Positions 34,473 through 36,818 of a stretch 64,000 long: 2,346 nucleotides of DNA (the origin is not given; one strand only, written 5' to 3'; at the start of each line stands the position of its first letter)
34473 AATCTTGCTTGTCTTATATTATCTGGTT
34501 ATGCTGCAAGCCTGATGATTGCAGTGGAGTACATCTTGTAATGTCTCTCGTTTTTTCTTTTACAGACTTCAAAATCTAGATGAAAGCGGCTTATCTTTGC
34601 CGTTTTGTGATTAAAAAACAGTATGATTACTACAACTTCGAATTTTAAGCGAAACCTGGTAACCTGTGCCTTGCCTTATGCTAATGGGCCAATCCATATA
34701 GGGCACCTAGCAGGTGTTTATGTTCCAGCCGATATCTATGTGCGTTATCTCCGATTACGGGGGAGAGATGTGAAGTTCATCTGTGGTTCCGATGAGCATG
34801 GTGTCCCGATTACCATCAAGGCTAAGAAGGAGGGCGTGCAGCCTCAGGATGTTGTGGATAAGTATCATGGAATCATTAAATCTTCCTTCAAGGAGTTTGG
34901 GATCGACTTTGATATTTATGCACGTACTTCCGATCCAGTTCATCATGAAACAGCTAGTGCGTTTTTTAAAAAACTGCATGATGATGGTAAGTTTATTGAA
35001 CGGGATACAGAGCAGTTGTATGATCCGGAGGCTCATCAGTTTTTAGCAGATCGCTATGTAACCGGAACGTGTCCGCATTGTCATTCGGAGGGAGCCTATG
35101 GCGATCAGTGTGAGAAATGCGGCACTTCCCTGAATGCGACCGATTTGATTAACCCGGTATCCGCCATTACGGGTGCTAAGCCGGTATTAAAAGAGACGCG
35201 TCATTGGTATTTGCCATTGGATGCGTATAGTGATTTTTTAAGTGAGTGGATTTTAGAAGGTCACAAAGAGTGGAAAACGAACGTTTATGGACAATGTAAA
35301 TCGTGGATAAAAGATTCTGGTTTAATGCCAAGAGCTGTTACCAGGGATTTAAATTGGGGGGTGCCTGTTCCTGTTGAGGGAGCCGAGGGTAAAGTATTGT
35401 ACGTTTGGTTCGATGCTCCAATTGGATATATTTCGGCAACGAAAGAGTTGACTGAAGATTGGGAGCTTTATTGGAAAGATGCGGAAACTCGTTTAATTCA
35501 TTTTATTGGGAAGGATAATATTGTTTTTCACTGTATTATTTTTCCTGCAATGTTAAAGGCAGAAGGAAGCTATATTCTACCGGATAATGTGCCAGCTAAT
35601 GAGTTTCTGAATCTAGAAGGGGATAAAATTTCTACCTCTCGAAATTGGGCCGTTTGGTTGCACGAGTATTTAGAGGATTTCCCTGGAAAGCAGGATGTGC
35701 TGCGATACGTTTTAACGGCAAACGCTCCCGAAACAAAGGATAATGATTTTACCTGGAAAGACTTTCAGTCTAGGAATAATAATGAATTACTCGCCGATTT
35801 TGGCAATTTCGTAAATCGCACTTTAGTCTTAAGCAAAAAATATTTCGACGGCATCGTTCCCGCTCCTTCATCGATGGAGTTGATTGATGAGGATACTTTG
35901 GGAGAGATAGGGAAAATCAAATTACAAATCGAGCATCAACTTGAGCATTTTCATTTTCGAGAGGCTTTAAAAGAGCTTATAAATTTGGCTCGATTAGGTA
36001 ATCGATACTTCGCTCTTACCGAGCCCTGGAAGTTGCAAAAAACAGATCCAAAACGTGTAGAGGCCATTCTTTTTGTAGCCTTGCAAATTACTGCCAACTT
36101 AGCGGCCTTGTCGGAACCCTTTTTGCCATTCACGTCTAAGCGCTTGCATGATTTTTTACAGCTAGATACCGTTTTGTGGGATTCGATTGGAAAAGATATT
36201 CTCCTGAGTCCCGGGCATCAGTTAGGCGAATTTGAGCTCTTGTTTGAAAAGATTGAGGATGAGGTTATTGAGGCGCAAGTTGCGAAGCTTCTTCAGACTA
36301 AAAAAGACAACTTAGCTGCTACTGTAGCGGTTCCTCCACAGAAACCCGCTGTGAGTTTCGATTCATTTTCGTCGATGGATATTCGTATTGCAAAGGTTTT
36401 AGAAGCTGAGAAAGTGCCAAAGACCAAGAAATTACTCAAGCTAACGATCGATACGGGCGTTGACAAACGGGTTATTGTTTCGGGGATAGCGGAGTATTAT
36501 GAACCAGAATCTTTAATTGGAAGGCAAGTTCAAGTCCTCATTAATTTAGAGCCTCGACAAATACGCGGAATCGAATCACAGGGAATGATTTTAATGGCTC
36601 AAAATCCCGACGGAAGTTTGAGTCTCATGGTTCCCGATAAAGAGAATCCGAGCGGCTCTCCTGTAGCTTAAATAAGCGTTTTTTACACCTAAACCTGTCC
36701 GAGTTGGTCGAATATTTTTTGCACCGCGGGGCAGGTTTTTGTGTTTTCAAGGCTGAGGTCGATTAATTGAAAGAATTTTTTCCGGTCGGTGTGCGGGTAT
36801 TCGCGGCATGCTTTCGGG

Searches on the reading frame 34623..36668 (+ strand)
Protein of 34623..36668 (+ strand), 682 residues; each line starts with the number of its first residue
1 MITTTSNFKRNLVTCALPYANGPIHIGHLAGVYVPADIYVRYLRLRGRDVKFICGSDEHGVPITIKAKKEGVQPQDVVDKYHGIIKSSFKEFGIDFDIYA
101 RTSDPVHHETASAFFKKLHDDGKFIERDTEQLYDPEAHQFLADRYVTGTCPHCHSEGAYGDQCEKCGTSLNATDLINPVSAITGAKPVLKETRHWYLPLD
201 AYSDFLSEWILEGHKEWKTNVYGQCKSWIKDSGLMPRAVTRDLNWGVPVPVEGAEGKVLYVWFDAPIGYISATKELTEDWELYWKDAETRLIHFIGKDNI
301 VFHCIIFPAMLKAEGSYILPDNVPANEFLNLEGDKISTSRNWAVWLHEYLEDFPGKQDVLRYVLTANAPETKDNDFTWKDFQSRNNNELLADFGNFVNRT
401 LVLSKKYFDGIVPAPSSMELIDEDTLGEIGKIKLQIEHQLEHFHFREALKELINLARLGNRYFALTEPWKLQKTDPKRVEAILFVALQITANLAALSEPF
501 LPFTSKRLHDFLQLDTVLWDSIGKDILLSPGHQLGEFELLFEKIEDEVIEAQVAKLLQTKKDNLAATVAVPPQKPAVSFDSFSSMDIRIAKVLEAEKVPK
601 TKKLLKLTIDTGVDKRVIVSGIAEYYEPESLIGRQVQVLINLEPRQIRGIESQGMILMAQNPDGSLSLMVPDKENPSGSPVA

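Call 19: search_protein_families(library=pfam, proteins=[window:34623-36668:+], max_evalue=0.001)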
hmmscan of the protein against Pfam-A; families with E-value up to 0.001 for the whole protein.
window:34623-36668:+ (682 aa): 5 families
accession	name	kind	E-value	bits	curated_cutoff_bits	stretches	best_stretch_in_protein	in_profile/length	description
PF09334.17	tRNA-synt_1g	-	3.7e-160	533.4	20.1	1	12-401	2-391/391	tRNA synthetases class I (M)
PF01588.26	tRNA_bind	-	2.4e-26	92.1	27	1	587-679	1-95/96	Putative tRNA binding domain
PF19303.5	Anticodon_3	-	1.9e-18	67.2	23.5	1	426-553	15-144/152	Anticodon binding domain of methionyl tRNA ligase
PF00133.28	tRNA-synt_1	-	2.3e-15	56.7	22.7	1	15-251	29-245/414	tRNA synthetases class I (I, L, M and V)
PF08264.19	Anticodon_1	-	3.3e-06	27.5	25.1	1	425-510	4-88/148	Anticodon-binding domain of tRNA ligase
